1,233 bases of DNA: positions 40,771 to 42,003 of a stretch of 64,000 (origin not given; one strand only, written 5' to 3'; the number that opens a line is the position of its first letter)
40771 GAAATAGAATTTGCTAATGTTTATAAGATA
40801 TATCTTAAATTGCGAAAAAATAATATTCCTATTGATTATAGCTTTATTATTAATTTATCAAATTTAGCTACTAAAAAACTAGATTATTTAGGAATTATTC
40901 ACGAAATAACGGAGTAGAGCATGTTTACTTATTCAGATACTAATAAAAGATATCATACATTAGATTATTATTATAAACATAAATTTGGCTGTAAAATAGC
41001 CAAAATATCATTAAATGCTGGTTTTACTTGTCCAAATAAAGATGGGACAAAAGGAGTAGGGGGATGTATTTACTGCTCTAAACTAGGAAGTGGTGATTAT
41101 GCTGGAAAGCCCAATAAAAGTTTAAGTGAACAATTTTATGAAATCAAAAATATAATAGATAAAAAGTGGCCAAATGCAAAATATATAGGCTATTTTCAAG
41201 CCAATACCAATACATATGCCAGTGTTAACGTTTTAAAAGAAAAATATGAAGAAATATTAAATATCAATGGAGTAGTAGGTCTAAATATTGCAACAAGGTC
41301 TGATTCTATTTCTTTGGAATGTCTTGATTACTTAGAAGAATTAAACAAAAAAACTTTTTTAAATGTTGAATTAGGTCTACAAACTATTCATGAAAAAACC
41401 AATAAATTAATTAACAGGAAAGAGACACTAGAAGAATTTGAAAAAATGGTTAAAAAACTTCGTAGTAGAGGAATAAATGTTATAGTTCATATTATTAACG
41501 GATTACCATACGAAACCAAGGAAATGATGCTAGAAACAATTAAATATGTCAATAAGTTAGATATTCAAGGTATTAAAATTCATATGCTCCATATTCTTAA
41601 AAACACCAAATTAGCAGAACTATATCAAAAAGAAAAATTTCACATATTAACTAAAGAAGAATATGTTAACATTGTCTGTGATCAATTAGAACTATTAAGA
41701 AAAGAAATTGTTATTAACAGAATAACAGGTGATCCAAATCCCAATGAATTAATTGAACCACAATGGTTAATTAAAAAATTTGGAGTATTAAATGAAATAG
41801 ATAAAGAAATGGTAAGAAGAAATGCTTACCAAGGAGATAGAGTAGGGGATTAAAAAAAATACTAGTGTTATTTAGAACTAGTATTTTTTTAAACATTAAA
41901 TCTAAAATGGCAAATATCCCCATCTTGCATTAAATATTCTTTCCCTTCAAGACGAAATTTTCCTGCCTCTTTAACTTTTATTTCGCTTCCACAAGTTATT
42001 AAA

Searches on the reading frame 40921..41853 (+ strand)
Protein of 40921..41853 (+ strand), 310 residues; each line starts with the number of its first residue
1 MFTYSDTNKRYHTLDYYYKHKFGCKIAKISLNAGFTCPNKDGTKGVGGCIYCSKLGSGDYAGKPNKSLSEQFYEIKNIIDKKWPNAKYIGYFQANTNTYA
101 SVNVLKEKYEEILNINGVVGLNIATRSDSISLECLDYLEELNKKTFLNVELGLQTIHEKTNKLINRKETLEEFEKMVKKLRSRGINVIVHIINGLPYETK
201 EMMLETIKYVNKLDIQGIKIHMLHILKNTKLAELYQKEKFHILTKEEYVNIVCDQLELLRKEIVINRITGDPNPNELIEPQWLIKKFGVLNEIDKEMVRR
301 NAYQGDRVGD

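Call 3: search_protein_families(library=pfam, proteins=[window:40921-41853:+], max_evalue=0.1)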
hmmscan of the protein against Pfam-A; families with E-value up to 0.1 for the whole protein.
window:40921-41853:+ (310 aa): 5 families
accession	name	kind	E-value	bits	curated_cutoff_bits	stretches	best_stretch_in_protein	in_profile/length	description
PF16199.10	Radical_SAM_C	-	1.2e-30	105.9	31.9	1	215-298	1-84/85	Radical_SAM C-terminal domain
PF04055.27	Radical_SAM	-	3.5e-18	66.8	29.5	1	47-209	9-165/166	Radical SAM superfamily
PF19420.4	DDAH_eukar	-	0.0003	20.6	23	1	159-189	18-48/291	N,N dimethylarginine dimethylhydrolase, eukaryotic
PF19773.5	DUF6259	-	0.022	14.3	28.7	1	165-240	99-176/300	Domain of unknown function (DUF6259)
PF01261.30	AP_endonuc_2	-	0.029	14.5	31.1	1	133-221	72-158/249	Xylose isomerase-like TIM barrel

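Call 4: search_protein_families(library=ncbifam, proteins=[window:40921-41853:+], max_evalue=0.1)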
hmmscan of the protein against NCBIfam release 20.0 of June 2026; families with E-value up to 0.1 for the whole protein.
window:40921-41853:+ (310 aa): 36 families (the best 25 are shown)
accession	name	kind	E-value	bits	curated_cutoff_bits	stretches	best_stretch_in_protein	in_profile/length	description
TIGR01212.1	TIGR01212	equivalog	1.1e-103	346.5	180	1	10-308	1-300/302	tRNA modification radical SAM protein MnmL/YtqA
TIGR01211.1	ELP3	subfamily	9.2e-16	57.4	350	1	116-278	190-351/522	tRNA uridine(34) 5-carboxymethylaminomethyl modification radical SAM/GNAT enzyme Elp3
TIGR03994.1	rSAM_HemZ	equivalog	9.4e-15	54.6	321.4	1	49-246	98-300/401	coproporphyrinogen dehydrogenase HemZ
NF006064.0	PRK08207.2-2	equivalog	3.2e-11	42.9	504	1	49-245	161-360/465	coproporphyrinogen III oxidase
TIGR04107.1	rSAM_HutW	equivalog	4.7e-11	42.2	400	1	146-244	152-251/419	heme anaerobic degradation radical SAM methyltransferase ChuW/HutW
NF006060.0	PRK08207.1-3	equivalog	6.6e-11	41.6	653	1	66-259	185-380/477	coproporphyrinogen III oxidase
TIGR04013.1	B12_SAM_MJ_1487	hypoth_equivalog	8.9e-11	41.2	251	1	126-234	248-356/382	TIGR04013 family B12-binding domain/radical SAM domain-containing protein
TIGR00538.1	hemN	equivalog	9.8e-11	41.1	324.95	1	95-222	111-239/454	oxygen-independent coproporphyrinogen III oxidase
NF006065.0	PRK08207.2-4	equivalog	3.6e-10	39.4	922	1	124-255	266-395/484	coproporphyrinogen III oxidase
TIGR03471.1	HpnJ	equivalog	1.5e-09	37.3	577.6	1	49-250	210-402/472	hopanoid biosynthesis associated radical SAM protein HpnJ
NF006059.0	PRK08207.1-1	equivalog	4.5e-09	35.5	1012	1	101-260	244-401/496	coproporphyrinogen III oxidase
TIGR01579.1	MiaB-like-C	equivalog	4.5e-08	32.8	357.05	1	105-233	208-338/416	tRNA (N(6)-L-threonylcarbamoyladenosine(37)-C(2))-methylthiotransferase MtaB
TIGR00089.1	TIGR00089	subfamily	8.2e-08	31.4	251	1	104-222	207-327/429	MiaB/RimO family radical SAM methylthiotransferase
TIGR04479.1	bcpD_PhpK_rSAM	subfamily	3.1e-07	29.1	600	1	100-213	295-409/504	PhpK family radical SAM P-methyltransferase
NF033712.0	B12_rSAM_KedN5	subfamily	3.3e-07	28.9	700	1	150-244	306-398/624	KedN5 family methylcobalamin-dependent radical SAM C-methyltransferase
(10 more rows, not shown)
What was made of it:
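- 40612..41853 (+): Divergently transcribed p101 (101 aa, unknown) and the MnmL/YtqA-type radical SAM gene. Together they form the conserved upstream boundary of the block. TIGR01212 at 1e-103 (call 4).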
